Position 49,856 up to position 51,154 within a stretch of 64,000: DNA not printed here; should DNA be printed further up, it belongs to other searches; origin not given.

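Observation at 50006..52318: High-GC moron island: TAXI-like periplasmic binding protein, SPFH/prohibitin and RyR-domain protein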

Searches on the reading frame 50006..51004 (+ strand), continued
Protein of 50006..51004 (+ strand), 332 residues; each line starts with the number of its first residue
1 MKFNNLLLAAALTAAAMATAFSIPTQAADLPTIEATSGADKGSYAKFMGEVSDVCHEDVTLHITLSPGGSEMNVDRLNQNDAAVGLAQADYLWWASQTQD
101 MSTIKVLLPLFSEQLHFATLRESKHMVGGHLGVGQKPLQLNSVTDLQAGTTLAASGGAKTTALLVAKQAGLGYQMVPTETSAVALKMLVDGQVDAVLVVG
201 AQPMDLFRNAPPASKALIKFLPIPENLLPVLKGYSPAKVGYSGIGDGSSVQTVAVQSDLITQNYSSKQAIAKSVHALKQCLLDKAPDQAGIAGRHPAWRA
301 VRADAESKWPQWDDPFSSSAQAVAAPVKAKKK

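Call 48: find_homologous_proteins(query=A1, max_evalue=0.001)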
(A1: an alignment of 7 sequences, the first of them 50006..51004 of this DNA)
Query A1 (7 sequences) (332 aa, profile of the alignment): 18 proteins with E <= 0.001 among 8000 candidates.
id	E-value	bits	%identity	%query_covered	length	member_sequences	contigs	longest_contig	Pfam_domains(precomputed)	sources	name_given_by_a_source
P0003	1.9e-156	538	54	100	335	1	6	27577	-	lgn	-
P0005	3.4e-155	534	52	100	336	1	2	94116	PF16868.11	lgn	-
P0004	1.8e-154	532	54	95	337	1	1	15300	-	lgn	-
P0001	1.1e-148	513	100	100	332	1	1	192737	-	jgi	jgi:TRAP-type uncharacterized transport system substrate-binding protein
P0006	2.5e-123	429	25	91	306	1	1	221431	PF16868.11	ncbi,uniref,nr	ncbi:transporter substrate-binding domain-containing protein [Achromobacter phage Motura]|uniref:Tra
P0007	1.6e-97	344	29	84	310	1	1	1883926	PF16868.11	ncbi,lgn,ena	-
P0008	2.3e-97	344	27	94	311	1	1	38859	PF16868.11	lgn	-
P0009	2.3e-96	341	28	84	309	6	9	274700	PF16868.11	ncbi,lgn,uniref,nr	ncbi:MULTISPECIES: TAXI family TRAP transporter solute-binding subunit [Achromobacter]|uniref:TAXI f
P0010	3.7e-91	324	27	89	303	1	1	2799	PF16868.11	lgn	-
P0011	5.5e-89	316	31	86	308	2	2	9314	PF16868.11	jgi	jgi:uncharacterized protein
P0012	8.6e-85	303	31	96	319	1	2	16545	PF16868.11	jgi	jgi:TRAP-type uncharacterized transport system substrate-binding protein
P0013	2.7e-84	301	33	94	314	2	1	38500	PF16868.11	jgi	jgi:TRAP-type uncharacterized transport system substrate-binding protein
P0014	8.7e-83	296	29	80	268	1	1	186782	PF09084.17,PF16868.11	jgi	-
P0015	3.2e-76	274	30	85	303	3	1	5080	PF16868.11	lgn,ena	-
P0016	1.9e-11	62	19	65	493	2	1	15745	PF09084.17,PF16868.11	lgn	-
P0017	2.4e-10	58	25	56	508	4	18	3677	PF09084.17,PF16868.11,PF12974.13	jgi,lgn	-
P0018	2.6e-10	58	35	14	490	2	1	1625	PF16868.11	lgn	-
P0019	7.3e-9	53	28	50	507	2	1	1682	PF13379.12,PF09084.17,PF16868.11,PF12974.13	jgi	jgi:TRAP transporter TAXI family solute receptor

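Call 49: find_encoding_contigs(protein=P0009, flank=8000, max_places=3)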
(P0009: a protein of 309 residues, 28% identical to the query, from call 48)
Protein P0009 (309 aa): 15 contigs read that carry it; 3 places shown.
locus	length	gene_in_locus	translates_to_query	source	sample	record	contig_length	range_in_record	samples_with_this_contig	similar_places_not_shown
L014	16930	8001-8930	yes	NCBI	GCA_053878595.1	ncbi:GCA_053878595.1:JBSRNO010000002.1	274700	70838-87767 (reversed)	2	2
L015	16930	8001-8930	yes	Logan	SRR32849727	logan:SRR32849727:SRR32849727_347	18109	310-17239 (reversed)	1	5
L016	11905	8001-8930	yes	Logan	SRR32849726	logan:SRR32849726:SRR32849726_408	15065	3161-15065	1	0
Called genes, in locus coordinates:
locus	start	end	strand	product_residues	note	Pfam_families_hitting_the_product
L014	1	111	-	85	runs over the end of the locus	-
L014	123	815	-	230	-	PF13302:Acetyltransf_3 (weak)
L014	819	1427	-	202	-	-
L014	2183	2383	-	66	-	-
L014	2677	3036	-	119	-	-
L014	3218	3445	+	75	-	-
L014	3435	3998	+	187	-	-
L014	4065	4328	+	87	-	-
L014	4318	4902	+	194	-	PF13560:HTH_31 (weak), PF01381:HTH_3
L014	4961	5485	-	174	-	-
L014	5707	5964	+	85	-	-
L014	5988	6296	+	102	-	-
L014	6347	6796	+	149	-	-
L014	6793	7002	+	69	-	-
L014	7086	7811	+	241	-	-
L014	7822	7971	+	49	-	-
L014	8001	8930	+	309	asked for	PF16868:NMT1_3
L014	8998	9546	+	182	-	-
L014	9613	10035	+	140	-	-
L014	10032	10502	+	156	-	-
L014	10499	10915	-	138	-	-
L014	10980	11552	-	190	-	-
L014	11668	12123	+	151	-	-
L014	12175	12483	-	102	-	-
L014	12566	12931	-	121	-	PF12844:HTH_19, PF13560:HTH_31, PF01381:HTH_3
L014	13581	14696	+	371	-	PF01434:Peptidase_M41 (faint)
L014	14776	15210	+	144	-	-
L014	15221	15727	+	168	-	PF21818:DUF6884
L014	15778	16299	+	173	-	-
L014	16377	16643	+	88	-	-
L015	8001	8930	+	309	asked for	PF16868:NMT1_3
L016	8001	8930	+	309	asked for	PF16868:NMT1_3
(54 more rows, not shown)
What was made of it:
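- The module is also found in a prophage-like or island-like region of Achromobacter (call 49).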

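Call 50: find_encoding_contigs(protein=P0007, flank=8000, max_places=2)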
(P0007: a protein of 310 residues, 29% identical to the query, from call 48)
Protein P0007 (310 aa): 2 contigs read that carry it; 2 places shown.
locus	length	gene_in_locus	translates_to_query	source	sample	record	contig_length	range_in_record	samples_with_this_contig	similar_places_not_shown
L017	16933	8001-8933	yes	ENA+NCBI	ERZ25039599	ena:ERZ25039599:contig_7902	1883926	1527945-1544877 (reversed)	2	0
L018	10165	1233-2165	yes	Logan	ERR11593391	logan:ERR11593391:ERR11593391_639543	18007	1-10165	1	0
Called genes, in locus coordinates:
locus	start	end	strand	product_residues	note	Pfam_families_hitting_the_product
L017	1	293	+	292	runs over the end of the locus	PF00106:adh_short, PF08659:KR, PF13561:adh_short_C2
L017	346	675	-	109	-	PF12680:SnoaL_2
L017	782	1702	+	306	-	PF00126:HTH_1, PF03466:LysR_substrate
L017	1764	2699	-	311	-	PF01965:DJ-1_PfpI, PF00165:HTH_AraC, PF12833:HTH_18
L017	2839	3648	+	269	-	PF00106:adh_short, PF08659:KR, PF13561:adh_short_C2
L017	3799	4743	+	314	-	PF01118:Semialdhyde_dh, PF22698:Semialdhyde_dhC_1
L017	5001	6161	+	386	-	PF00108:Thiolase_N, PF02803:Thiolase_C, PF22691:Thiolase_C_1 (faint)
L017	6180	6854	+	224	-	PF00440:TetR_N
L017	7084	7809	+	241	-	-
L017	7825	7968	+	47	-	-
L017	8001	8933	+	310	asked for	PF16868:NMT1_3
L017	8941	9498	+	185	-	-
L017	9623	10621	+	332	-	PF01590:GAF, PF13185:GAF_2 (weak), PF00990:GGDEF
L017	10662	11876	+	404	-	PF02417:Chromate_transp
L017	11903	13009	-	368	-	PF01063:Aminotran_4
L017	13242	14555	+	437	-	PF08448:PAS_4, PF13426:PAS_9 (weak), PF08447:PAS_3, PF00989:PAS, PF08448:PAS_4, PF13426:PAS_9, PF08447:PAS_3, PF00015:MCPsignal, +1 more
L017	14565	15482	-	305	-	PF00126:HTH_1, PF03466:LysR_substrate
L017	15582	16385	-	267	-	PF00378:ECH_1, PF16113:ECH_2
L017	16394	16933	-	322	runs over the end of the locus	PF03401:TctC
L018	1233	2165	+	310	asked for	PF16868:NMT1_3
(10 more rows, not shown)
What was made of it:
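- A cassette sits in a non-prophage chromosomal context in a betaproteobacterial genome (call 50). A chromosomal copy sits among ordinary metabolic genes, which fits poorly with a lysis function (call 50).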

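Call 55: search_protein_families(library=pfam, proteins=[L017:7084-7809:+, L017:8941-9498:+, L014:7086-7811:+, L014:8998-9546:+, L005:12451-13491:+], max_evalue=1)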
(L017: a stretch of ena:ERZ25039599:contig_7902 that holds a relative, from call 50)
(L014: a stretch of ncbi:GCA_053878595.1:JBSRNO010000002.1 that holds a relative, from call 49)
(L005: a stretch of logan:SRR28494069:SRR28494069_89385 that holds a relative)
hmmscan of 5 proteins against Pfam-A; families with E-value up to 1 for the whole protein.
L017:7084-7809:+ (241 aa): 7 families
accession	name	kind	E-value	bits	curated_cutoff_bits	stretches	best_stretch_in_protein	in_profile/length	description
PF05873.17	Mt_ATP-synt_D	-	0.022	15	27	1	92-165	51-122/154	ATP synthase D chain, mitochondrial (ATP5H)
PF21521.3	MYO6_lever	-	0.023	15.4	27.3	1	70-139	69-138/141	Myosin VI, lever arm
PF02601.20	Exonuc_VII_L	-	0.023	14.6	35.9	1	100-218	146-261/315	Exonuclease VII, large subunit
PF14182.11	YgaB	-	0.12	13.3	27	1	129-170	7-50/77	YgaB-like protein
PF17045.10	CEP63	-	0.19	11.9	33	1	85-157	43-116/263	Centrosomal protein of 63 kDa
PF05531.17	NPV_P10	-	0.27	12.2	29.8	0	98-139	11-51/75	Nucleopolyhedrovirus P10 protein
PF07889.17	DUF1664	-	0.63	10.5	34.6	0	74-117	77-120/124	Protein of unknown function (DUF1664)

L017:8941-9498:+ (185 aa): 0 families

L014:7086-7811:+ (241 aa): 0 families

L014:8998-9546:+ (182 aa): 2 families
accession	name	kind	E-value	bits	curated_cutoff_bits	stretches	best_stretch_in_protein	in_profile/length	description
PF04006.17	Mpp10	-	0.022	14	29.9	1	80-154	205-272/529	Mpp10 protein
PF13567.11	DUF4131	-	0.14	12.3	31.6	1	12-77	7-78/165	Domain of unknown function (DUF4131)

L005:12451-13491:+ (346 aa): 1 family
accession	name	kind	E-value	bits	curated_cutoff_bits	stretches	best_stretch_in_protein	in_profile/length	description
PF24276.1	DUF7469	-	0.12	12.3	27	1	160-235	149-216/220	Family of unknown function (DUF7469)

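Call 59: find_related_loci(query=A2, collection=viral_contigs, flank=10000)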
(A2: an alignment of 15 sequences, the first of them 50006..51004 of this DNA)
Query A2 (332 aa) in viral_contigs; peptide patterns used: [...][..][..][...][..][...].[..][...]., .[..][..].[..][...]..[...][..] (x = any residue, [..] = any of these).
60 stretches matched a pattern; 26 encode a relative of the query (tblastn E <= 1e-3); 26 distinct loci.
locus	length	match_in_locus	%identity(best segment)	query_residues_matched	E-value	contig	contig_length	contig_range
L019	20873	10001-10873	40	24-313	1e-54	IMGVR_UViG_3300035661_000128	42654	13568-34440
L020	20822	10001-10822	32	33-313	1e-43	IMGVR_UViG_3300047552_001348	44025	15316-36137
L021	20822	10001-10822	32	33-313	1e-43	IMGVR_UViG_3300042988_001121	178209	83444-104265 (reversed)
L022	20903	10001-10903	34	2-314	2e-43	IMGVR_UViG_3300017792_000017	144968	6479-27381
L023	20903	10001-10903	34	2-314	4e-43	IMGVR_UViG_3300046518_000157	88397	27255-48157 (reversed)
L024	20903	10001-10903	34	2-314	4e-43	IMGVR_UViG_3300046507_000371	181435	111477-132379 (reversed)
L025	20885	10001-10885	32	6-315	5e-43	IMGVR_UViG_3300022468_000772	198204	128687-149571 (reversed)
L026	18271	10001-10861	35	16-314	4e-41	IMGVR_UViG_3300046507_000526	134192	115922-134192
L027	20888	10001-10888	33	14-318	6e-40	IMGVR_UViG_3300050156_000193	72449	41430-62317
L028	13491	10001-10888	30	11-315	4e-39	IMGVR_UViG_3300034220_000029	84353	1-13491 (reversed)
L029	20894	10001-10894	30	3-315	2e-38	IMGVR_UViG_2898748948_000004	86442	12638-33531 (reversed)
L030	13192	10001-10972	30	2-328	5e-38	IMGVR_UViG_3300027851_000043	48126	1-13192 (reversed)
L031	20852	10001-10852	31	26-313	4e-38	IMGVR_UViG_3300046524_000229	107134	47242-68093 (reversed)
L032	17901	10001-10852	30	26-313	6e-36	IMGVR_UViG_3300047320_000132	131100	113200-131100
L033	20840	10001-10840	32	33-313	3e-33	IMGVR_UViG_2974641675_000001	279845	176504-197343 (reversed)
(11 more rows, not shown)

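Call 64: predict_structure(alignment_id=A2)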
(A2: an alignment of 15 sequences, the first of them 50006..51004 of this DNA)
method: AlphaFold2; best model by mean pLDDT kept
length: 332 residues; sequences in the alignment: 15
mean_pLDDT: 87.7   pTM: 0.80
mean pLDDT of the five models: 87.7, 86.3, 85.4, 85.3, 84.8
residues with pLDDT >= 90: 239; 70-90: 51; 50-70: 19; < 50: 23
segments of 3 or more residues with pLDDT < 50: 1-3, 22-26, 321-328, 330-332
pLDDT, mean of each block of 10 residues (from residue 1): 49 50 60 93 90 96 93 95 95 91 95 95 92 92 97 91 94 95 95 96 87 95 96 92 93 96 94 97 94 89 89 83 45 45
secondary structure, 60 per line:
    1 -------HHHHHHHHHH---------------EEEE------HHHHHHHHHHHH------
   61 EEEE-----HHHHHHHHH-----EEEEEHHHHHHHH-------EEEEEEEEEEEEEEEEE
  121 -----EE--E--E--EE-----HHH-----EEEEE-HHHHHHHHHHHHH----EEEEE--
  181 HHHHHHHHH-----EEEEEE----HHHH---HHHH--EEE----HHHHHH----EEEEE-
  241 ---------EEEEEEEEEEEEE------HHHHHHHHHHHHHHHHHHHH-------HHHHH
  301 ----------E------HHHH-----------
elements in order: H8-17 E33-36 H43-54 E61-64 H70-78 E84-88 H89-96 E104-120 E151-155 H157-169 E174-178 H181-189 E195-200 H205-208 H212-215 E218-220 H225-230 E235-239 E250-262 H269-288 H296-300 H318-321
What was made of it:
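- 50006..51004 (+): g1: a secreted TAXI-fold periplasmic binding protein. It is the third and last gene of the module. AlphaFold2 model with pLDDT 87.7 (call 64).
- On TAXI-TRAP solute-binding subunit (TIGR02122 / PF16868): AlphaFold2 model with pLDDT 87.7 and pTM 0.80 (call 64).
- The g1 model has pLDDT 87.7 (call 64).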

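Call 68: fold_search(model_id=the predicted structure, library=pdb)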
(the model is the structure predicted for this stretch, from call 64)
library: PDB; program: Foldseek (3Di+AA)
matches with E <= 10: 1364; with E <= 0.001: 876
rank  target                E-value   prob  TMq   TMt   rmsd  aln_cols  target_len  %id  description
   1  4ddd                  2.0e-16  1.00  0.64  0.71   4.0       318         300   17  Crystal structure of an immunogenic protein from ehrlichia chaffeensis (released 2012-05-23)
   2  1us4                  1.4e-15  1.00  0.60  0.66   5.8       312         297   17  PUTATIVE GLUR0 LIGAND BINDING CORE WITH L-GLUTAMATE (released 2003-11-19)
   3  8u79                  1.6e-15  1.00  0.58  0.64   6.4       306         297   18  Crystal Structure of Substrate Binding Protein of Thermus thermophilus TAXI-TRAP protein with L-glutamate (released 2025-03-19)
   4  8s4j                  1.9e-14  1.00  0.68  0.74   3.3       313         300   15  Structure, substrate selectivity determinants and membrane interactions of a Glutamate-specific TAXI TRAP binding protei (released 2024-11-06)
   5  9ibp_B                2.3e-14  1.00  0.59  0.63   4.1       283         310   15  VCA0144 from Vibrio cholerae (released 2025-12-24)
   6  9ibo                  3.5e-14  1.00  0.67  0.73   3.4       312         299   15  VC0430/VcGluP bound to glutamate (released 2025-12-24)
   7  9ibp_A                9.1e-14  1.00  0.58  0.62   4.9       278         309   16  VCA0144 from Vibrio cholerae (released 2025-12-24)
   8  4f3p_B                9.5e-10  1.00  0.42  0.60   5.6       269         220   14  Crystal structure of a Glutamine-binding periplasmic protein from Burkholderia pseudomallei in complex with glutamine (released 2012-05-23)
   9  4la9_B                1.7e-09  1.00  0.38  0.51   6.2       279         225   13  Crystal structure of an empty substrate binding domain 1 (SBD1) OF ABC TRANSPORTER GLNPQ from lactococcus lactis (released 2013-09-11)
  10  4f3p_A                1.9e-09  1.00  0.40  0.56   6.0       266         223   13  Crystal structure of a Glutamine-binding periplasmic protein from Burkholderia pseudomallei in complex with glutamine (released 2012-05-23)
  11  4g4p                  3.8e-09  1.00  0.44  0.58   6.2       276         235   15  Crystal structure of glutamine-binding protein from Enterococcus faecalis at 1.5 A (released 2013-07-17)
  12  4la9_A                7.3e-09  1.00  0.37  0.50   6.5       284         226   12  Crystal structure of an empty substrate binding domain 1 (SBD1) OF ABC TRANSPORTER GLNPQ from lactococcus lactis (released 2013-09-11)
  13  3uif                  7.7e-09  1.00  0.39  0.39   8.3       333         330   12  CRYSTAL STRUCTURE OF putative sulfonate ABC transporter, periplasmic sulfonate-binding protein SsuA from Methylobacillus (released 2011-11-23)
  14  6a80_A                9.3e-09  1.00  0.47  0.63   4.5       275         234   12  Crystal Structure of putative amino acid binding periplasmic ABC transporter protein from Candidatus Liberibacter asia (released 2019-06-12)
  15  4kr5_A                9.3e-09  1.00  0.32  0.42   7.5       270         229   12  Crystal structure of Lactococcus lactis GlnP substrate binding domain 2 (SBD2) in open conformation (released 2013-09-11)
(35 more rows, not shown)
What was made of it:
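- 50006..51004 (+): The top Foldseek hits in the PDB are all TAXI proteins (call 68).
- On TAXI-TRAP solute-binding subunit (TIGR02122 / PF16868): The top seven Foldseek hits in the PDB are all TAXI proteins, at E 2e-16 to 9e-14 and TM-score 0.58-0.74 (call 68).
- Other binding-protein classes start near E 1e-9 (call 68).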

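Call 81: find_related_loci(query=A5, collection=genome_contigs, flank=6000)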
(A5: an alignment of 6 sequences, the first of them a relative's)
Query A5 (309 aa) in genome_contigs; peptide patterns used: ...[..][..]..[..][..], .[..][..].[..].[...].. (x = any residue, [..] = any of these).
31 stretches matched a pattern; 2 encode a relative of the query (tblastn E <= 1e-3); 2 distinct loci.
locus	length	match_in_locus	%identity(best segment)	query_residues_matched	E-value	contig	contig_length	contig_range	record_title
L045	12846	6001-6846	77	32-309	3e-144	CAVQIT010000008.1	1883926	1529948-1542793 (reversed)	MAG: uncultured beta proteobacterium isolate MFD10043.bin.2.3 genome assembly, contig: contig_7902, whole genome shotgun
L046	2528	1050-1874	49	30-307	5e-85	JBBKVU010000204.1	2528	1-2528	MAG: Comamonas sp. isolate metabat_bins.377 k119_1405413, whole genome shotgun sequence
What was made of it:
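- Cellular copies of the TAXI-like subfamily occur in GC-rich Burkholderiales such as Achromobacter and Comamonas (calls 48, 49, 81).
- Tried and rejected: A rerun with A5 found only two loci, so the estimate of bacterial distribution is weak (call 81).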

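Call 96: search_protein_families(library=phrogs, proteins=[L001:2960-3751:+, L002:3055-3810:+, L017:7084-7809:+, L020:9046-9783:+, L019:8550-9080:+, L019:9077-9352:+, L017:8941-9498:+], max_evalue=0.01)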
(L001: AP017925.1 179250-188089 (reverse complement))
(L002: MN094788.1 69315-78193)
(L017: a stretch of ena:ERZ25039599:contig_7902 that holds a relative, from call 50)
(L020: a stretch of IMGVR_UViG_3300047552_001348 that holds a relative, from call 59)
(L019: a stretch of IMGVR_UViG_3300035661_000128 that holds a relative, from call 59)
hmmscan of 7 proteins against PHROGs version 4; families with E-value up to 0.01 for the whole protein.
L001:2960-3751:+ (263 aa): 1 family
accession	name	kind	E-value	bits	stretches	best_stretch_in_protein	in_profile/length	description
phrog_27316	-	unknown function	4.7e-153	508.9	1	1-263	1-263/263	-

L002:3055-3810:+ (251 aa): 1 family
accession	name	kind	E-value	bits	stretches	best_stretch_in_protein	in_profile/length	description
phrog_27316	-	unknown function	3.2e-26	93.2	1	8-221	15-226/263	-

L017:7084-7809:+ (241 aa): 1 family
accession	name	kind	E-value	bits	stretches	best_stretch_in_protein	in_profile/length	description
phrog_27316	-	unknown function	1.3e-41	143.7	1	7-221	15-226/263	-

L020:9046-9783:+ (245 aa): 1 family
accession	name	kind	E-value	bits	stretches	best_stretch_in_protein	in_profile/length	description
phrog_27316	-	unknown function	9.5e-39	134.2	1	8-211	17-219/263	-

L019:8550-9080:+ (176 aa): 0 families

L019:9077-9352:+ (91 aa): 1 family
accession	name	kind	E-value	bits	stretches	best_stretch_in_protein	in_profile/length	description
phrog_456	-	lysis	0.0017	19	1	2-75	9-78/102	Rz-like spanin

L017:8941-9498:+ (185 aa): 0 families

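Call 98: get_annotated_region(hit=H15, flank=3000)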
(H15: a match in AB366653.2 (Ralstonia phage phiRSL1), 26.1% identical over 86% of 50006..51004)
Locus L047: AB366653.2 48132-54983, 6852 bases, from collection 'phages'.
description: Ralstonia phage RSL1 DNA, complete genome.
organism: Ralstonia phage phiRSL1 (NCBI taxid 1980924)
taxonomy: Viruses; Duplodnaviria; Heunggongvirae; Uroviricota; Caudoviricetes; Mieseafarmvirus; Mieseafarmvirus RSL1
host: -; source: -; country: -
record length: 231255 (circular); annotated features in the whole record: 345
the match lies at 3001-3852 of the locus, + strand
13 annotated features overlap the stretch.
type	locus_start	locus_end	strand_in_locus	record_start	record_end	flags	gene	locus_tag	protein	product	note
CDS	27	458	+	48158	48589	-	-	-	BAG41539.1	hypothetical protein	ORF094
CDS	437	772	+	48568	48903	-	-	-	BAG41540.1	hypothetical protein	ORF095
CDS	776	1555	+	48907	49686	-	-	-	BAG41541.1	hypothetical protein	ORF096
CDS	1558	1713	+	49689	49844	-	-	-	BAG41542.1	hypothetical protein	ORF097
CDS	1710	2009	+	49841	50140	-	-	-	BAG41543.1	hypothetical protein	ORF098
CDS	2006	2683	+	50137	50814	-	-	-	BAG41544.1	hypothetical protein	ORF099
CDS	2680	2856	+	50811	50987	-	-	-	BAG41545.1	hypothetical protein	ORF100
CDS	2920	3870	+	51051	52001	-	-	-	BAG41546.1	TRAP transporter solute receptor like protein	ORF101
CDS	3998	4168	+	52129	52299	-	-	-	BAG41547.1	plasmid maintenance system antidote protein like protein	ORF102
CDS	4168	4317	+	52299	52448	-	-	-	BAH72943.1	hypothetical protein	ORF103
CDS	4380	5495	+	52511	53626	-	-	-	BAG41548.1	bifunctional NMN adenylyltransferase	Nudix hydrolase 3.6.1.-; ORF104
CDS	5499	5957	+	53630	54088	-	-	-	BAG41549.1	hypothetical protein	ORF105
CDS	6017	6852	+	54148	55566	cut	pncB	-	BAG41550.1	nicotinate phosphoribosyltransferase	ORF106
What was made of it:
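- phiRSL1 has NAD salvage genes (call 98).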
